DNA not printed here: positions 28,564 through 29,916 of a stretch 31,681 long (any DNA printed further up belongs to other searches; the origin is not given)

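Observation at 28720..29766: Second, divergent A24 (prepilin/preflagellin-type) peptidase embedded between radical-SAM genes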

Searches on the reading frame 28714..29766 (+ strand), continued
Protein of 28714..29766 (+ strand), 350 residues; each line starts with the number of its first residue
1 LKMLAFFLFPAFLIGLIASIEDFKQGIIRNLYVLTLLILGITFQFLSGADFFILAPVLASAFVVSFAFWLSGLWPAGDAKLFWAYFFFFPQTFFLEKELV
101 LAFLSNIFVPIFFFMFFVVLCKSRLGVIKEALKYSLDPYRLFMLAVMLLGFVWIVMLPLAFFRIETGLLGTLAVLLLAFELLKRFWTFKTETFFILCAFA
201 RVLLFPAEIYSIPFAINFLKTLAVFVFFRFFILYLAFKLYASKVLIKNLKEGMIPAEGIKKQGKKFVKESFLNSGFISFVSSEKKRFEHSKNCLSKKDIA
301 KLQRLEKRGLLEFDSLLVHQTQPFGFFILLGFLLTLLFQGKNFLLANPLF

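Call 51: search_protein_families(library=ncbifam, proteins=[L005:11759-13138:+, L005:11208-11546:+, L005:11527-11766:+, L001:20383-20865:-, L001:20113-20349:-, L001:16044-16442:-, L001:8541-9992:+, L001:14175-16028:-, L003:16029-16442:-], max_evalue=0.001)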
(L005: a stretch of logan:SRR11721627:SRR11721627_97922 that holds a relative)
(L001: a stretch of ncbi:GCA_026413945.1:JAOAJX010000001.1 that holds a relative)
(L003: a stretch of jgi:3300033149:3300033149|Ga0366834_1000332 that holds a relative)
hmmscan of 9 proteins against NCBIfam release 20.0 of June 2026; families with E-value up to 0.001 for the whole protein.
L005:11759-13138:+ (459 aa): 63 families (the best 25 are shown)
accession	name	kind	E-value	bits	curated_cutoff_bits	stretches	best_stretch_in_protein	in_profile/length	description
TIGR03978.1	rSAM_paired_1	equivalog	8.8e-129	430.3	370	1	14-453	8-466/466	His-Xaa-Ser system radical SAM maturase HxsB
NF047865.1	rSAM_PapB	equivalog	8.5e-50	169.8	340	1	82-414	6-326/330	PapB family radical SAM/SPASM ranthipeptide maturase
TIGR04064.1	rSAM_nif11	equivalog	2.1e-45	155.3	518.7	1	43-414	44-410/459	nif11-like peptide radical SAM maturase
NF040492.1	not_ScfB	exception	2.6e-41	141.9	855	1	77-427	96-436/450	ScfB-related radical SAM/SPASM orphan maturase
TIGR04068.1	rSAM_ocin_clost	equivalog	5.5e-41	140.9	500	1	29-237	30-245/462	Cys-rich peptide radical SAM maturase CcpM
TIGR03974.1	rSAM_six_Cys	equivalog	1.4e-39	136.3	425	1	72-415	93-427/451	thioether cross-link-forming SCIFF peptide maturase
TIGR03906.1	quino_hemo_SAM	equivalog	9e-39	133.4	453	1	50-409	65-419/467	quinohemoprotein amine dehydrogenase maturation protein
TIGR03942.1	sulfatase_rSAM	equivalog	2.7e-35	122.1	349.45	1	85-411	7-331/363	anaerobic sulfatase maturase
NF035951.1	rSAM_RumMC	equivalog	1.7e-30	106.2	720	1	47-228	76-263/510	RumMC family radical SAM sactipeptide maturase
NF010321.0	PRK13758.1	equivalog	7.5e-28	97.7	441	1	80-440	6-363/370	anaerobic sulfatase-maturase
NF041298.1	rSAM_mat_DynA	equivalog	6.2e-27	94.5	450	1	82-439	4-353/356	dynobactin maturation radical SAM/SPASM protein DynA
TIGR04115.1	rSAM_Cxxx_rpt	equivalog_domain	5.9e-26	91.8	350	1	83-410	6-331/359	radical SAM peptide maturase, CXXX-repeat target family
TIGR04280.1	geopep_mat_rSAM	hypoth_equivalog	2.9e-25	89.1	400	1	23-259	24-263/428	geopeptide radical SAM maturase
NF038107.1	rSAM_NF038107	equivalog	3.1e-25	88.8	600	1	42-245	44-250/444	Cys-every-fifth radical SAM/SPASM peptide maturase CefB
NF038170.1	lachnocin_rSAM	equivalog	5.3e-25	88.2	550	1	83-232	80-231/440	lachnocin radical SAM maturase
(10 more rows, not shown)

L005:11208-11546:+ (112 aa): 1 family
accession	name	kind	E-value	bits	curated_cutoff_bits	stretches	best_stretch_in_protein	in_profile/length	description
TIGR03976.1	chp_LLNDYxLRE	equivalog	2.7e-05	24.4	50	1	23-82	3-63/90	His-Xaa-Ser system protein HxsD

L005:11527-11766:+ (79 aa): 2 families
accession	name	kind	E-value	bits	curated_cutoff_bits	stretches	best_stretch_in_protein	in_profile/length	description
NF038315.1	HxsD_rel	equivalog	1.1e-13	51.1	41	1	13-77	1-62/62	HxsD-like protein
TIGR03976.1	chp_LLNDYxLRE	equivalog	7.6e-05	23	50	1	15-72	1-59/90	His-Xaa-Ser system protein HxsD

L001:20383-20865:- (160 aa): 1 family
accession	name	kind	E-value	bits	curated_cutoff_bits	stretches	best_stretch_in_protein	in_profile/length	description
TIGR03976.1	chp_LLNDYxLRE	equivalog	2.8e-10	40.4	50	1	20-106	3-87/90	His-Xaa-Ser system protein HxsD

L001:20113-20349:- (78 aa): 1 family
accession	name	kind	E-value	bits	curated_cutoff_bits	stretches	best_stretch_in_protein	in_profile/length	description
NF038315.1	HxsD_rel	equivalog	2.8e-11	43.4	41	1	14-74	1-62/62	HxsD-like protein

L001:16044-16442:- (132 aa): 2 families
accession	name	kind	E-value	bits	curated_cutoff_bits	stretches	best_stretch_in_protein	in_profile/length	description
NF038313.3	HisXaaSer_A4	exception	4.7e-12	46.6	55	1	69-119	40-90/93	His-Xaa-Ser repeat protein HxsA4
NF038309.1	HisXaaSer_A3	equivalog_domain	5.4e-10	38.9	65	0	14-113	2-79/81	His-Xaa-Ser repeat protein HxsA3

L001:8541-9992:+ (483 aa): 58 families (the best 25 are shown)
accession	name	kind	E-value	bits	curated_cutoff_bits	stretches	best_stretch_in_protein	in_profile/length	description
TIGR03978.1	rSAM_paired_1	equivalog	1.7e-128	429.4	370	1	19-476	2-466/466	His-Xaa-Ser system radical SAM maturase HxsB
NF047865.1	rSAM_PapB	equivalog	4.9e-39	134.5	340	1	104-435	10-324/330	PapB family radical SAM/SPASM ranthipeptide maturase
TIGR03906.1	quino_hemo_SAM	equivalog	2.5e-34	118.7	453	1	104-438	101-425/467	quinohemoprotein amine dehydrogenase maturation protein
TIGR04064.1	rSAM_nif11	equivalog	1.6e-33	116.1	518.7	1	25-425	8-397/459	nif11-like peptide radical SAM maturase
TIGR03974.1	rSAM_six_Cys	equivalog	1.5e-32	113.1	425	1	55-442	58-431/451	thioether cross-link-forming SCIFF peptide maturase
TIGR04068.1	rSAM_ocin_clost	equivalog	2.3e-31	109.2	500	1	43-248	24-237/462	Cys-rich peptide radical SAM maturase CcpM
NF040492.1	not_ScfB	exception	2.7e-30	105.6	855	1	66-437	68-425/450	ScfB-related radical SAM/SPASM orphan maturase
TIGR03942.1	sulfatase_rSAM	equivalog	7.1e-29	101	349.45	1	105-437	9-334/363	anaerobic sulfatase maturase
NF035951.1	rSAM_RumMC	equivalog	3.4e-25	88.7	720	1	100-247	115-263/510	RumMC family radical SAM sactipeptide maturase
NF038107.1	rSAM_NF038107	equivalog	5.7e-25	88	600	1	28-246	15-236/444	Cys-every-fifth radical SAM/SPASM peptide maturase CefB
NF010321.0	PRK13758.1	equivalog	1.6e-23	83.5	441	1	100-425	8-327/370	anaerobic sulfatase-maturase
TIGR04463.1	rSAM_vs_C_rich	equivalog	1.2e-22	80.3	525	1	30-248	12-232/438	TIGR04463 family radical SAM/SPASM RiPP maturase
NF041298.1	rSAM_mat_DynA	equivalog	2.2e-22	79.5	450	1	99-449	3-340/356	dynobactin maturation radical SAM/SPASM protein DynA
TIGR04083.1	rSAM_pep_methan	hypoth_equivalog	2.5e-22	79.3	300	1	100-461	3-342/376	TIGR04083 family peptide-modifying radical SAM enzyme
TIGR04280.1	geopep_mat_rSAM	hypoth_equivalog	1.3e-21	77.1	400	1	20-245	9-232/428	geopeptide radical SAM maturase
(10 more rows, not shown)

L001:14175-16028:- (617 aa): 39 families (the best 25 are shown)
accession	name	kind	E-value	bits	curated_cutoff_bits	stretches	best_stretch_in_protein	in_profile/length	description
NF047865.1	rSAM_PapB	equivalog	1.6e-28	99.9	340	1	88-412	8-327/330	PapB family radical SAM/SPASM ranthipeptide maturase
TIGR04064.1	rSAM_nif11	equivalog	1.7e-21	76.5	518.7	1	80-439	75-437/459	nif11-like peptide radical SAM maturase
TIGR04068.1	rSAM_ocin_clost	equivalog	5.4e-20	71.7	500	1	84-241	85-248/462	Cys-rich peptide radical SAM maturase CcpM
TIGR03974.1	rSAM_six_Cys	equivalog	2.7e-18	66.1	425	1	89-424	103-439/451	thioether cross-link-forming SCIFF peptide maturase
TIGR03978.1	rSAM_paired_1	equivalog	7.3e-17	61.3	370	1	67-293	66-301/466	His-Xaa-Ser system radical SAM maturase HxsB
TIGR03906.1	quino_hemo_SAM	equivalog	1.3e-16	60.3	453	1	87-345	98-368/467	quinohemoprotein amine dehydrogenase maturation protein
TIGR04115.1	rSAM_Cxxx_rpt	equivalog_domain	4e-16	59.5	350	1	88-362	7-289/359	radical SAM peptide maturase, CXXX-repeat target family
NF041298.1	rSAM_mat_DynA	equivalog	1.1e-15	57.4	450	1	90-417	8-337/356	dynobactin maturation radical SAM/SPASM protein DynA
TIGR04280.1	geopep_mat_rSAM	hypoth_equivalog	1.6e-13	50.4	400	1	84-220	85-226/428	geopeptide radical SAM maturase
TIGR03942.1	sulfatase_rSAM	equivalog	1.5e-11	44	349.45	1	89-272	7-193/363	anaerobic sulfatase maturase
NF041718.1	rSAM_phane_AMC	equivalog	3.4e-11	42.7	425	1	88-295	11-218/362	cyclophane-forming radical SAM peptide maturase AmcB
NF050038.1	rSAM_RiPP_GggB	equivalog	1.1e-10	41.2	650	1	66-256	26-215/398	streptosactin maturase GggB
TIGR04250.1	SCM_rSAM_ScmE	equivalog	1.4e-10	40.6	400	1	89-294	9-207/358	SynChlorMet cassette radical SAM/SPASM protein ScmE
TIGR04055.1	rSAM_NirJ2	equivalog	2e-10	40.8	500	1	90-420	7-322/326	putative heme d1 biosynthesis radical SAM protein NirJ2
TIGR04051.1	rSAM_NirJ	equivalog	2.4e-10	39.9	515.45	1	89-283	8-193/354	heme d1 biosynthesis radical SAM protein NirJ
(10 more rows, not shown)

L003:16029-16442:- (137 aa): 2 families
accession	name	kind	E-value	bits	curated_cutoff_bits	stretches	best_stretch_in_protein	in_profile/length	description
NF038313.3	HisXaaSer_A4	exception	3.8e-11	43.7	55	1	63-120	33-90/93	His-Xaa-Ser repeat protein HxsA4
NF038309.1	HisXaaSer_A3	equivalog_domain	2e-07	30.7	65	0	12-109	2-80/81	His-Xaa-Ser repeat protein HxsA3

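Call 52: search_protein_families(library=ncbifam, proteins=[P0037, P0040, P0014, P0036, P0029], max_evalue=0.01)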
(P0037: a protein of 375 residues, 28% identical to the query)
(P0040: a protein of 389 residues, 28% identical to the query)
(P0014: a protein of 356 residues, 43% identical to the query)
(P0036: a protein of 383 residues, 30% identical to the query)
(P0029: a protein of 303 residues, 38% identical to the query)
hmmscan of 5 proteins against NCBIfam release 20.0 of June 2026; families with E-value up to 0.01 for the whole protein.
P0037 (375 aa): 0 families

P0040 (389 aa): 0 families

P0014 (356 aa): 0 families

P0036 (383 aa): 0 families

P0029 (303 aa): 0 families

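Call 53: fold_search(model_id=the predicted structure, library=pdb)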
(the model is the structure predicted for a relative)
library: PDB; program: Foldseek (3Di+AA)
matches with E <= 10: 27; with E <= 0.001: 0
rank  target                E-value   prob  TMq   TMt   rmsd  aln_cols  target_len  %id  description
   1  6raf_B                5.2e-01  0.03  0.09  0.07  30.0       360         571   12  Heterodimeric ABC exporter TmrAB in inward-facing narrow conformation under turnover conditions (released 2019-07-31)
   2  5mkk_B                1.3e+00  0.03  0.10  0.07  30.4       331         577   12  Crystal structure of the heterodimeric ABC transporter TmrAB, a homolog of the antigen translocation complex TAP (released 2017-01-18)
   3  6rai_B                1.3e+00  0.02  0.09  0.07  29.1       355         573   13  Heterodimeric ABC exporter TmrAB in ATP-bound outward-facing occluded conformation (released 2019-07-31)
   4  8j1f_A                1.5e+00  0.08  0.16  0.11  21.4       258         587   18  GSK101 bound state of mTRPV4 (released 2023-08-09)
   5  6rah_B                2.3e+00  0.01  0.09  0.06  31.2       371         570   12  Heterodimeric ABC exporter TmrAB in ATP-bound outward-facing open conformation (released 2019-07-31)
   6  7xem_A                5.9e+00  0.04  0.18  0.12  16.9       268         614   14  Cholesterol bound state of mTRPV2 (released 2022-08-17)
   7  6ivn_B                5.9e+00  0.02  0.11  0.13  18.7       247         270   12  Crystal structure of a membrane protein G264A (released 2019-11-06)
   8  6ivm_E                5.9e+00  0.02  0.11  0.13  19.1       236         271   13  Crystal structure of a membrane protein P143A (released 2019-11-06)
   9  6oo3_A                6.6e+00  0.04  0.18  0.12  14.7       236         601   13  Cryo-EM structure of the C4-symmetric TRPV2/RTx complex in amphipol resolved to 2.9 A (released 2019-05-29)
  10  7ydq                  6.6e+00  0.02  0.13  0.09  17.6       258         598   13  Structure of PfNT1(Y190A)-GFP in complex with GSK4 (released 2023-04-26)
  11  8fc9_A                6.9e+00  0.02  0.16  0.11  25.7       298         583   15  Cryo-EM structure of the human TRPV4 - RhoA, apo condition (released 2023-07-12)
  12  9jc2_B                7.7e+00  0.02  0.12  0.20  17.2       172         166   17  Engineering of ATP synthase Fo (released 2025-07-09)
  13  6o0a                  8.1e+00  0.03  0.10  0.10  10.6        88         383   15  Crystal structure of flavohemoglobin from Malassezia yamatoensis with bound FAD and heme determined by iron SAD phasing (released 2019-03-06)
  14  5z1n                  8.1e+00  0.02  0.09  0.16  19.0       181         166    9  Crystal structure of C terminal region of G-protein interacting protein 1 (Gip1) from Dictyostelium discoideum (released 2018-10-17)
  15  6ivo_B                8.1e+00  0.01  0.10  0.13  18.8       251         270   14  Crystal structure of a membrane protein P208A (released 2019-11-06)
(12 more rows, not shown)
